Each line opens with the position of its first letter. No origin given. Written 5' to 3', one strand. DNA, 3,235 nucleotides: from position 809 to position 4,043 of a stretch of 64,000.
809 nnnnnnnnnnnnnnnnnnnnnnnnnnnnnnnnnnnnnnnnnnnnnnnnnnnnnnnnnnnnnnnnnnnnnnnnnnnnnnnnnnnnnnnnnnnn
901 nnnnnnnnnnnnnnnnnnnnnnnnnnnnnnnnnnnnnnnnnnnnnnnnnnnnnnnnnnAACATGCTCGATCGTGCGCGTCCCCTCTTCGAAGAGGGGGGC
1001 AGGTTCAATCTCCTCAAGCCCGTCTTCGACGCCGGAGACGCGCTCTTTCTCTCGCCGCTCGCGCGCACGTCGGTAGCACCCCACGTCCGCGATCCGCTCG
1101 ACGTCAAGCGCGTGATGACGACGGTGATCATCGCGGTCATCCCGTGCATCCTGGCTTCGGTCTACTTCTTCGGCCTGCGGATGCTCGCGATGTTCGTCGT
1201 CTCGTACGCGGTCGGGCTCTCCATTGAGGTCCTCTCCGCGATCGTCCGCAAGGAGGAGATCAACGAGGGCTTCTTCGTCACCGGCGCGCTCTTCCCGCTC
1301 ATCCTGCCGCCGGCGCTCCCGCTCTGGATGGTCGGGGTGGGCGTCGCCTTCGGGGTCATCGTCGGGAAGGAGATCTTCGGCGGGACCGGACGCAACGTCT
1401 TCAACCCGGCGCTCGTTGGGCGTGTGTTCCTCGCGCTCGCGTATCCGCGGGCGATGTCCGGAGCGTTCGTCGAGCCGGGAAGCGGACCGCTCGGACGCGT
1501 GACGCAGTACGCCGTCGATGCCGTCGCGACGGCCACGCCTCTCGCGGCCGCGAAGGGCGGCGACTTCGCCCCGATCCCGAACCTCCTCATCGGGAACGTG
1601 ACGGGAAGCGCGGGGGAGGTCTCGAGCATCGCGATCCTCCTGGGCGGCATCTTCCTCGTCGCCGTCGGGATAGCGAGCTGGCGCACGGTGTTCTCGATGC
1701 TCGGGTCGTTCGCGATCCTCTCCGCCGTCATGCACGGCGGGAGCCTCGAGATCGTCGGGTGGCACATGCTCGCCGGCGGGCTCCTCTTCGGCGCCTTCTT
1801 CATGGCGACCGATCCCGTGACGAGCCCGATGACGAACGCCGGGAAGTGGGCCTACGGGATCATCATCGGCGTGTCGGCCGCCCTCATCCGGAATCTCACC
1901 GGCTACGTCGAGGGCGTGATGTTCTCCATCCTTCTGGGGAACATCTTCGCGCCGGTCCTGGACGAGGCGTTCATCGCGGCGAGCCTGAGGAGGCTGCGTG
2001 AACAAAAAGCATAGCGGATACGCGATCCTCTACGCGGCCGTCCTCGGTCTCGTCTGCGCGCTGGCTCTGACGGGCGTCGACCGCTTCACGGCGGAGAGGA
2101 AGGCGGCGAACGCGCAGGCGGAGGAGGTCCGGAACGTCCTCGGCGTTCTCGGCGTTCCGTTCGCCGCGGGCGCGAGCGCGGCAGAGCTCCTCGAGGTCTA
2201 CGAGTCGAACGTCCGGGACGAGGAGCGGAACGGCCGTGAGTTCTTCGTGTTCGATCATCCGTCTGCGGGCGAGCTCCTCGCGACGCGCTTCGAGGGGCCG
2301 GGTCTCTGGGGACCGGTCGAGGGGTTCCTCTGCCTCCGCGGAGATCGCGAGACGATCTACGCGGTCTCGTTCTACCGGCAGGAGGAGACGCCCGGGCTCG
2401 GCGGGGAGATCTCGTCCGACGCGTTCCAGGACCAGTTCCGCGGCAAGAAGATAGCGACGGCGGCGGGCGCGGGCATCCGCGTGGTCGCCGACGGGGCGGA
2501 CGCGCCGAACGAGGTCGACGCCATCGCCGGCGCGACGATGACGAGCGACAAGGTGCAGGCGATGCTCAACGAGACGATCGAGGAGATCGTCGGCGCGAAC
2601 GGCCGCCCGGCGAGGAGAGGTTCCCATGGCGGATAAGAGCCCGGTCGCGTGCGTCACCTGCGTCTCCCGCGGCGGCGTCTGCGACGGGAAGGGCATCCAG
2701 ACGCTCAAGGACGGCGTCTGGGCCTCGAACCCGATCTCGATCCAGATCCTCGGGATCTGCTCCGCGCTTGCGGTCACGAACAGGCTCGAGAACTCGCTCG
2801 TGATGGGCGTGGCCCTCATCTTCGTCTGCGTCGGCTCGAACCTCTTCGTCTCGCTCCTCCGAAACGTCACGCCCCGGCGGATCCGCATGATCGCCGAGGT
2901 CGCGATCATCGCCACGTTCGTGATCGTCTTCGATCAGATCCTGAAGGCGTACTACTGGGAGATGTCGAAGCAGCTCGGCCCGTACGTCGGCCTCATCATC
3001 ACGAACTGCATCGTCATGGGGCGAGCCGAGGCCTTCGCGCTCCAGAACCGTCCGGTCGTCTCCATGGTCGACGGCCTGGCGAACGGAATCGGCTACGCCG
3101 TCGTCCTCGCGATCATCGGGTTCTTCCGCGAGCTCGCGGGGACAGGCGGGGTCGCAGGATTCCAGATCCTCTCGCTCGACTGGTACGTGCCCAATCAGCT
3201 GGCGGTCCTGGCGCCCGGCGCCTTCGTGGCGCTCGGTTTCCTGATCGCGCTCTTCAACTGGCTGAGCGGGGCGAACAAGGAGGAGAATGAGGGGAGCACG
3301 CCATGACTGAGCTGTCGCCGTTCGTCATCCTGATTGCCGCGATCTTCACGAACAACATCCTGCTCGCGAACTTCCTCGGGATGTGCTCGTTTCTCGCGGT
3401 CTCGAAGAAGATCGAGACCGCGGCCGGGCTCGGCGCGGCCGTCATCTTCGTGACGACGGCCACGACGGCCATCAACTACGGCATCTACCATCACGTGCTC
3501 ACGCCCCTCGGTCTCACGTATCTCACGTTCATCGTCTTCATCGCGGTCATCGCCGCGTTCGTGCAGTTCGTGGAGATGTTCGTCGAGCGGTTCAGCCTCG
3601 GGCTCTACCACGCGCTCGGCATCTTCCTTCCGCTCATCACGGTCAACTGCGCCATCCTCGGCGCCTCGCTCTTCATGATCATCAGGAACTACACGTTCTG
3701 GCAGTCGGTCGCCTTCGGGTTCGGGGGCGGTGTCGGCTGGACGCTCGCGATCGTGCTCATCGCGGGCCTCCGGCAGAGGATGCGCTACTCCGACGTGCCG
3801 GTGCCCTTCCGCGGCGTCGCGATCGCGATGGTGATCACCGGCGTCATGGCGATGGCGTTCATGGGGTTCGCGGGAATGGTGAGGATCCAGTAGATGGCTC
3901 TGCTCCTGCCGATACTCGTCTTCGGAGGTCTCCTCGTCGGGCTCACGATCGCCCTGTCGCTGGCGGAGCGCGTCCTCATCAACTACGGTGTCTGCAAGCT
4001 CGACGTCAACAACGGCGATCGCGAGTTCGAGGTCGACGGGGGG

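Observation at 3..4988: Nqr operon whose A subunit retains RnfC-type 2x[4Fe-4S] ferredoxin motifs while the terminal subunit is a canonical NqrF: a possible Rnf-to-Nqr evolutionary intermediate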

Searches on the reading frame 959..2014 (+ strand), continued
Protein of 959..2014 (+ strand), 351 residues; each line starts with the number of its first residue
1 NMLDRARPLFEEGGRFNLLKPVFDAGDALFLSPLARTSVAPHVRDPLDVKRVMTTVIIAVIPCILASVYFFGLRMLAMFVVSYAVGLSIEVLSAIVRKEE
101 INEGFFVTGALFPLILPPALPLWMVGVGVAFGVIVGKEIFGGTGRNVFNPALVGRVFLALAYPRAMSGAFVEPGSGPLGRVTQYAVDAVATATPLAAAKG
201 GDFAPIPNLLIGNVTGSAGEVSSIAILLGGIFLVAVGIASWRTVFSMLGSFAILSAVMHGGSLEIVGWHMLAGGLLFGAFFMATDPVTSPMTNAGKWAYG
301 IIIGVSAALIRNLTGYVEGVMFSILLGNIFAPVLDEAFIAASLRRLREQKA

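Call 56: get_annotated_region(hit=H33, flank=6000)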
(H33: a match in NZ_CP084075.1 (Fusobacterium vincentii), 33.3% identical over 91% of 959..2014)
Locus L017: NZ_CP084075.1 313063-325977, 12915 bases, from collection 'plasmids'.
description: Fusobacterium vincentii strain SB055 plasmid pSB055A, complete sequence
organism: Fusobacterium vincentii (NCBI taxid 155615)
taxonomy: Bacteria; Fusobacteriota; Fusobacteriia; Fusobacteriales; Fusobacteriaceae; Fusobacterium; Fusobacterium vincentii
host: -; source: -; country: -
typing (MOB-suite, as given by PLSDB): non-mobilizable
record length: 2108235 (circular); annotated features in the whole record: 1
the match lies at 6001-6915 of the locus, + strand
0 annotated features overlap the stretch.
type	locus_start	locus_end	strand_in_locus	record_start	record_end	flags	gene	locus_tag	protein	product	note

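Call 57: get_annotated_region(hit=H34, flank=6000)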
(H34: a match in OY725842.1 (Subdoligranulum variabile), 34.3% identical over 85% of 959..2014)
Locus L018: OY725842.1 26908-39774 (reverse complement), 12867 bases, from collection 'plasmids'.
description: Subdoligranulum variabile strain Subdoligranulum variabile TSDC17.2-1.1 genome assembly, plasmid: 8
organism: Subdoligranulum variabile (NCBI taxid 214851)
taxonomy: Bacteria; Bacillota; Clostridia; Eubacteriales; Oscillospiraceae; Subdoligranulum; Subdoligranulum variabile
host: -; source: -; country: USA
typing (MOB-suite, as given by PLSDB): non-mobilizable
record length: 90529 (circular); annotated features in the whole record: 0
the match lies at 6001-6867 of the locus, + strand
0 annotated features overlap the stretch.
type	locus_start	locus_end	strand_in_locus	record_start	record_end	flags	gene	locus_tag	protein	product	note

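Call 58: get_annotated_region(hit=H35, flank=6000)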
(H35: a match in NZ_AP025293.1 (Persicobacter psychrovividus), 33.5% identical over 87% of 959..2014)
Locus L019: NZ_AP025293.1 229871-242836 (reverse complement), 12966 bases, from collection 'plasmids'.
description: Persicobacter psychrovividus strain NBRC 101262 plasmid pPP1, complete sequence
organism: Persicobacter psychrovividus (NCBI taxid 387638)
taxonomy: Bacteria; Bacteroidota; Cytophagia; Cytophagales; Persicobacteraceae; Persicobacter; Persicobacter psychrovividus
host: -; source: -; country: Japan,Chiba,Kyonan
typing (MOB-suite, as given by PLSDB): non-mobilizable
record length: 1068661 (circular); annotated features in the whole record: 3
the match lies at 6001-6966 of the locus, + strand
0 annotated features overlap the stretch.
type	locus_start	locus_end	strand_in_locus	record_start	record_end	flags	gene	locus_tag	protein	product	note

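Call 79: search_protein_families(library=ncbifam, proteins=[L016:9856-10308:+, L016:8726-9838:+, L016:5983-6873:+], max_evalue=0.01)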
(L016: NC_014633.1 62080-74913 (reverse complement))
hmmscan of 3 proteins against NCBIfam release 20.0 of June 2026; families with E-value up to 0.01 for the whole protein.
L016:9856-10308:+ (150 aa): 0 families

L016:8726-9838:+ (370 aa): 33 families (the best 25 are shown)
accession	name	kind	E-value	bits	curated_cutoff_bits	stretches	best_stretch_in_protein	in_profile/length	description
TIGR01941.1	nqrF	equivalog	1.9e-89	300.4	295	2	176-369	202-403/405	NADH:ubiquinone reductase (Na(+)-transporting) subunit F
NF040810.1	BenC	equivalog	1.9e-49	168.6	430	1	45-370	15-331/333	benzoate 1,2-dioxygenase electron transfer component BenC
NF045803.1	MethMoxFADbindMmoC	equivalog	2.9e-49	167.7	500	1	44-369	15-340/343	aromatic/alkene monooxygenase hydroxylase FAD-binding subunit MmoC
NF008822.0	PRK11872.1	equivalog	1.4e-43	149.2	402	1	37-370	8-336/341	anthranilate 1,2-dioxygenase electron transfer component AntC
NF005963.0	PRK08051.1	equivalog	3.6e-32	111.5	230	1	130-370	3-231/233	NAD(P)H-flavin reductase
NF058606.1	GlBtMonoRdsGbcB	equivalog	5.5e-28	97.9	500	2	180-364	61-242/362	glycine betaine monooxygenase reductase subunit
NF007964.0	PRK10684.1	equivalog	3.8e-25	88.6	383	2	135-369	14-237/333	NADH oxidoreductase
NF009805.0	PRK13289.1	equivalog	6.2e-25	87.9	432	1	153-369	179-392/399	NO-inducible flavohemoprotein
TIGR02160.1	PA_CoA_Oxy5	hypoth_equivalog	1.9e-24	86.2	420.8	1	138-369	9-241/352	1,2-phenylacetyl-CoA epoxidase subunit PaaE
NF052252.1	flav_redu_LuxG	exception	8.8e-23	80.7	340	1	133-370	3-230/232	flavin mononucleotide reductase LuxG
NF006220.0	PRK08345.1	subfamily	2.7e-20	72.8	395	1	134-365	14-247/294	cytochrome-c3 hydrogenase subunit gamma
NF040830.1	sulfhyd_ShyC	equivalog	2.1e-16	59.9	600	1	154-293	34-164/288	NAD(P)-dependent hydrogenase/sulfhydrogenase 2 subunit gamma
TIGR02911.1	sulfite_red_B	equivalog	6.7e-16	58.2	288.6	1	184-367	48-222/261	anaerobic sulfite reductase subunit AsrB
NF045929.1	FNRPetHCyano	equivalog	7.3e-16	58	600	1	101-350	98-378/411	ferredoxin--NADP reductase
NF058510.1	bifunc_CpcD_PetH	exception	1.2e-15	57.1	635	1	144-352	143-374/405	bifunctional rod-capping linker CpcD/ferredoxin--NADP reductase PetH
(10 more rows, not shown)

L016:5983-6873:+ (296 aa): 6 families
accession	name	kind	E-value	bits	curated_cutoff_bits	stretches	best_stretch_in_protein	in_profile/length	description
NF003756.0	PRK05349.1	equivalog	4.1e-61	207.1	414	1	20-293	110-399/406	NADH:ubiquinone reductase (Na(+)-transporting) subunit B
TIGR01946.1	rnfD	subfamily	5.8e-61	206.6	207.05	1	6-285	12-319/327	RnfABCDGE type electron transport complex subunit D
TIGR01937.1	nqrB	equivalog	9.8e-56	189.4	349.9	1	18-290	108-409/413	NADH:ubiquinone reductase (Na(+)-transporting) subunit B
NF002181.0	PRK01024.1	equivalog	3.7e-45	154.6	792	2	18-120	108-211/503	Na(+)-transporting NADH-quinone reductase subunit B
NF002011.0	PRK00816.1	equivalog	1.4e-38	132.9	415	2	5-130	18-148/352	electron transport complex subunit RsxD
NF041838.1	rnfD_Methano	equivalog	1.7e-36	126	400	1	4-284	18-278/285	Rnf electron transport complex subunit RnfD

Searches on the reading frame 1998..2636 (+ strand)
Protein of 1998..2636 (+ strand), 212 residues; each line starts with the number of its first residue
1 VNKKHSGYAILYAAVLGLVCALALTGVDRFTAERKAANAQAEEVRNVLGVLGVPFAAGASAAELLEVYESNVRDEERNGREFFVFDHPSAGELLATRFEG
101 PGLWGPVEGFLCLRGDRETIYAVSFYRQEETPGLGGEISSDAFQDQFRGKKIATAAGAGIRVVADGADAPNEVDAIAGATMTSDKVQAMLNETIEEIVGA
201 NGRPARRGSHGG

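Call 5: search_protein_families(library=pfam, proteins=[window:1998-2636:+], max_evalue=0.01)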
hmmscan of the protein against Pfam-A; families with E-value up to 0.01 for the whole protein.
window:1998-2636:+ (212 aa): 1 family
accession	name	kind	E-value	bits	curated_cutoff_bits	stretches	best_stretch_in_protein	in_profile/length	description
PF04205.19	FMN_bind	-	3.3e-15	56.9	22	1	102-194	1-76/77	FMN-binding domain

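Call 6: search_protein_families(library=ncbifam, proteins=[window:1998-2636:+], max_evalue=0.01)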
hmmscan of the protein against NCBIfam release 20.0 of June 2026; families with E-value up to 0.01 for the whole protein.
window:1998-2636:+ (212 aa): 15 families
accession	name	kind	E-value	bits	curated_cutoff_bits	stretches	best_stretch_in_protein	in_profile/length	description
TIGR01938.1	nqrC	equivalog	8.3e-35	120.6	144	1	98-195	141-243/251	NADH:ubiquinone reductase (Na(+)-transporting) subunit C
NF003750.0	PRK05346.2-1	equivalog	1.6e-30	106.3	352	2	98-195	117-216/225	Na(+)-translocating NADH-quinone reductase subunit C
NF003749.0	PRK05346.1-5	equivalog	2.7e-27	95.7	255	1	82-191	128-239/261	Na(+)-translocating NADH-quinone reductase subunit C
NF003753.0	PRK05346.2-4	equivalog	1.6e-23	83.4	329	1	97-196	132-238/249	Na(+)-translocating NADH-quinone reductase subunit C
NF003747.0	PRK05346.1-2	equivalog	7.3e-23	81.1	336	1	71-190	113-235/260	Na(+)-translocating NADH-quinone reductase subunit C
NF003746.0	PRK05346.1-1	equivalog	1.1e-22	80.5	337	1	98-191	145-241/264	Na(+)-translocating NADH-quinone reductase subunit C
NF003752.0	PRK05346.2-3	equivalog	7.2e-17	61.4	617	1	86-161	168-243/316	Na(+)-translocating NADH-quinone reductase subunit C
NF003755.0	PRK05346.2-6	equivalog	1.8e-15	56.6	563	1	98-159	176-237/310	Na(+)-translocating NADH-quinone reductase subunit C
NF003754.0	PRK05346.2-5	equivalog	7.1e-15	55.1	677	1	89-188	176-274/320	Na(+)-translocating NADH-quinone reductase subunit C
NF003751.0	PRK05346.2-2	equivalog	8.2e-15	54.7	630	1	84-200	169-282/320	Na(+)-translocating NADH-quinone reductase subunit C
TIGR01947.1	rnfG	subfamily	1.2e-14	54.9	102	1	14-195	5-183/187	RnfABCDGE type electron transport complex subunit G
NF003748.0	PRK05346.1-4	equivalog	2e-13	50.4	455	1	96-191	143-244/265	Na(+)-translocating NADH-quinone reductase subunit C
NF041840.1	rnfG_Methano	equivalog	8.3e-12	45.1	230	1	61-198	56-185/189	Rnf electron transport complex subunit RnfG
NF045876.1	RnfG_DVU2794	exception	3.5e-11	42.9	205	1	77-193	66-175/190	RnfABCDGE type electron transport complex subunit G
NF002519.0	PRK01908.1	equivalog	0.0015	18.2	178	1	119-185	116-180/209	electron transport complex subunit RsxG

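Call 30: search_solved_structures(query=window:1998-2636:+, max_evalue=0.001, show_alignments=2)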
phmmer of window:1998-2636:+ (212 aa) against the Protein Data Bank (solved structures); distinct sequences matched with E-value up to 0.001: 8.
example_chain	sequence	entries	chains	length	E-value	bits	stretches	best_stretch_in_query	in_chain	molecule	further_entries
3lwx_A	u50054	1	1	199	3.3e-18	69.5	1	97-194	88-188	NADH:ubiquinone oxidoreductase, Na translocating, C subunit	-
7xk3_C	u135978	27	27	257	1.4e-15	60.9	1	79-189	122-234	Na(+)-translocating NADH-quinone reductase subunit C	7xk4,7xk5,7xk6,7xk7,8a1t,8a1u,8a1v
9u5g_C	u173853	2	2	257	1.2e-14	57.8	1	79-189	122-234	Na(+)-translocating NADH-quinone reductase subunit C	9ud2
4xa7_A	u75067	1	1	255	2.6e-14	56.8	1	98-190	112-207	Na(+)-translocating NADH-quinone reductase subunit C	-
4u9s_C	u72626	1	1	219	2.9e-14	56.6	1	79-189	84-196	Na(+)-translocating NADH-quinone reductase subunit C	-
4xhf_A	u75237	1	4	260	1.6e-11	47.7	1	72-189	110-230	Na-translocating NADH-quinone reductase subunit C NqrC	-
9eri_G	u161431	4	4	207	5.6e-07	32.8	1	12-195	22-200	Na(+)-translocating ferredoxin:NAD(+) oxidoreductase complex subunit G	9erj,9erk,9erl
7zc6_G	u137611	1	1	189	5.3e-06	29.6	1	15-195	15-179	RnfG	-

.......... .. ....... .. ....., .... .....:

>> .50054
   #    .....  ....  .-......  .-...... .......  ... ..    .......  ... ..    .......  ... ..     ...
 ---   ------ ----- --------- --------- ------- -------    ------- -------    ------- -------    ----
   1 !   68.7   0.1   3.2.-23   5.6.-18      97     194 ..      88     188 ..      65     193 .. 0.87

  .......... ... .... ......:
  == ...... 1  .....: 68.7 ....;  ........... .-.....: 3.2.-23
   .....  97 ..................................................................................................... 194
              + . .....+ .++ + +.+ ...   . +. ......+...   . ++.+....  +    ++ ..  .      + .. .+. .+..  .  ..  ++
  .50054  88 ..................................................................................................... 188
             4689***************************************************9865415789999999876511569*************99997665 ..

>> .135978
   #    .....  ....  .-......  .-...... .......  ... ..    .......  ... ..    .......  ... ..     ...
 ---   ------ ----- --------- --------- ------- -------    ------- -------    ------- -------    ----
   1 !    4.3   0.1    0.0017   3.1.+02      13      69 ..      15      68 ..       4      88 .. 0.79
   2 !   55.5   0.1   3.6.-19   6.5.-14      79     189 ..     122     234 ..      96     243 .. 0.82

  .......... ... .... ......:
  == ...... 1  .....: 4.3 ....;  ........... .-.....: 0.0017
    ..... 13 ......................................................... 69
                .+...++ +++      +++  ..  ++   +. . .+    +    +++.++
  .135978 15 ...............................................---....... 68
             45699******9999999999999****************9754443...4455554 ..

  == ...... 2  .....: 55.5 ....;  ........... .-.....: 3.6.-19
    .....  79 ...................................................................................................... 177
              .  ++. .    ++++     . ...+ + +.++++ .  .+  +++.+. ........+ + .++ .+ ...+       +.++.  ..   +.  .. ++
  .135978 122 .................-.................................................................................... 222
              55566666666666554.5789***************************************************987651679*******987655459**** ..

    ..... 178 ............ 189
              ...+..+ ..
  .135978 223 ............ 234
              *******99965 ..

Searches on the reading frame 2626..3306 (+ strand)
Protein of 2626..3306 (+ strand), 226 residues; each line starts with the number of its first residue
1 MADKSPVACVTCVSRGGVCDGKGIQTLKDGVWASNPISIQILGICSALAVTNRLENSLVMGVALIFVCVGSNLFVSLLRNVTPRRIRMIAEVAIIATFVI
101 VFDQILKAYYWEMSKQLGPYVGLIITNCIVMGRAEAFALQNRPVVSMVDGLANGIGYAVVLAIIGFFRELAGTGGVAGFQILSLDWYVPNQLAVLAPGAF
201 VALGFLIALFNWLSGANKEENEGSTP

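Call 5: search_protein_families(library=pfam, proteins=[window:2626-3306:+], max_evalue=0.01)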
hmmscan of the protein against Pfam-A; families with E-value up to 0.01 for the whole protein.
window:2626-3306:+ (226 aa): 1 family
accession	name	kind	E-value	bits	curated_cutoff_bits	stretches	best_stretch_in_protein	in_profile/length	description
PF02508.19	Rnf-Nqr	-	3.5e-56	190.4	23.8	1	25-207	3-174/174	Rnf-Nqr subunit, membrane protein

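Call 6: search_protein_families(library=ncbifam, proteins=[window:2626-3306:+], max_evalue=0.01)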
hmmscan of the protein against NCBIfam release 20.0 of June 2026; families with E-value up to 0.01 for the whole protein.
window:2626-3306:+ (226 aa): 11 families
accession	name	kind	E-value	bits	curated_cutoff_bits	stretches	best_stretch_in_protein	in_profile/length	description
NF006777.0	PRK09292.1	equivalog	8.2e-75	251.1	235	1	25-219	9-207/209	NADH:ubiquinone reductase (Na(+)-transporting) subunit D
TIGR01939.1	nqrD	equivalog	5.5e-73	245.2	244.85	1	25-213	8-201/207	NADH:ubiquinone reductase (Na(+)-transporting) subunit D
NF009070.0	PRK12405.1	subfamily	7.6e-59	198.7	184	1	25-222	6-215/231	electron transport complex subunit RsxE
TIGR01948.1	rnfE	subfamily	9.3e-55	185.2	213.4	1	25-213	2-193/196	RnfABCDGE type electron transport complex subunit E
NF041839.1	rnfE_Methano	equivalog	2.1e-48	164.8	350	1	30-213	9-194/203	Rnf electron transport complex subunit RnfE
TIGR01943.1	rnfA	subfamily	5.9e-18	66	229.3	1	30-170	10-156/190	RnfABCDGE type electron transport complex subunit A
NF041835.1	rnfA_Methano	equivalog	8.2e-17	62.3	300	1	27-170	10-159/195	Rnf electron transport complex subunit RnfA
NF003481.0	PRK05151.1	equivalog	4.3e-13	49.9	240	1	33-170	14-157/193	electron transport complex subunit RsxA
TIGR01940.1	nqrE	equivalog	1.1e-08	35.7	247.55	1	34-166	14-160/200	NADH:ubiquinone reductase (Na(+)-transporting) subunit E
NF002200.0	PRK01061.1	equivalog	1.6e-05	24.6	351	1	32-169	20-175/250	Na(+)-translocating NADH-quinone reductase subunit E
NF009108.0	PRK12456.1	equivalog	0.0012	19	398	1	40-165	22-157/199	Na(+)-translocating NADH-quinone reductase subunit E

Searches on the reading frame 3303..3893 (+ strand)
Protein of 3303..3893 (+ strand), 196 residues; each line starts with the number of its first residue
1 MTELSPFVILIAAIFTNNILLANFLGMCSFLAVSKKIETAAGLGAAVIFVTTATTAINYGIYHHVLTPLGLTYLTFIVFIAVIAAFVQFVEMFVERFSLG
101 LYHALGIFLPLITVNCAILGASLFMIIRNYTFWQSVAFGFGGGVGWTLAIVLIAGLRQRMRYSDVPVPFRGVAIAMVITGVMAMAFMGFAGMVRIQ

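Call 5: search_protein_families(library=pfam, proteins=[window:3303-3893:+], max_evalue=0.01)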
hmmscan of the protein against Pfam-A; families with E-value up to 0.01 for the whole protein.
window:3303-3893:+ (196 aa): 2 families
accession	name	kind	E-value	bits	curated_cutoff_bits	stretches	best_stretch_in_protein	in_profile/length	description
PF02508.19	Rnf-Nqr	-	4.5e-57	193.3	23.8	1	8-192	3-173/174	Rnf-Nqr subunit, membrane protein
PF04115.18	Ureidogly_lyase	-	0.0081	16.3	23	1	30-80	91-142/162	Ureidoglycolate lyase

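Call 6: search_protein_families(library=ncbifam, proteins=[window:3303-3893:+], max_evalue=0.01)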
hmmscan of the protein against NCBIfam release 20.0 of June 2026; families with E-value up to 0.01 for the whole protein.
window:3303-3893:+ (196 aa): 11 families
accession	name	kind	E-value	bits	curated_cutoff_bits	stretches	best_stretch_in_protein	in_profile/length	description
TIGR01940.1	nqrE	equivalog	1e-69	234.9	247.55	1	8-192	5-199/200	NADH:ubiquinone reductase (Na(+)-transporting) subunit E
TIGR01943.1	rnfA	subfamily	2e-65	220.8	229.3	1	7-193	4-190/190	RnfABCDGE type electron transport complex subunit A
NF003481.0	PRK05151.1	equivalog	4.4e-61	206.4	240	1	7-194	5-192/193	electron transport complex subunit RsxA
NF002200.0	PRK01061.1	equivalog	4.8e-61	206.5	351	1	4-192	9-209/250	Na(+)-translocating NADH-quinone reductase subunit E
NF009108.0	PRK12456.1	equivalog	2e-53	181.5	398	1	5-192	4-197/199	Na(+)-translocating NADH-quinone reductase subunit E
NF041835.1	rnfA_Methano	equivalog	1.4e-52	179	300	1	1-192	1-192/195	Rnf electron transport complex subunit RnfA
NF009070.0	PRK12405.1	subfamily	2.7e-25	88.9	184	1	9-158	7-150/231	electron transport complex subunit RsxE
TIGR01948.1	rnfE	subfamily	2.8e-23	82.5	213.4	1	9-159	3-147/196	RnfABCDGE type electron transport complex subunit E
NF041839.1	rnfE_Methano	equivalog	1e-19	71.2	350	1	11-180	7-169/203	Rnf electron transport complex subunit RnfE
NF006777.0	PRK09292.1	equivalog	3.8e-17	62.7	235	1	9-158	10-153/209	NADH:ubiquinone reductase (Na(+)-transporting) subunit D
TIGR01939.1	nqrD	equivalog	1.6e-16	60.8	244.85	1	9-159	9-153/207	NADH:ubiquinone reductase (Na(+)-transporting) subunit D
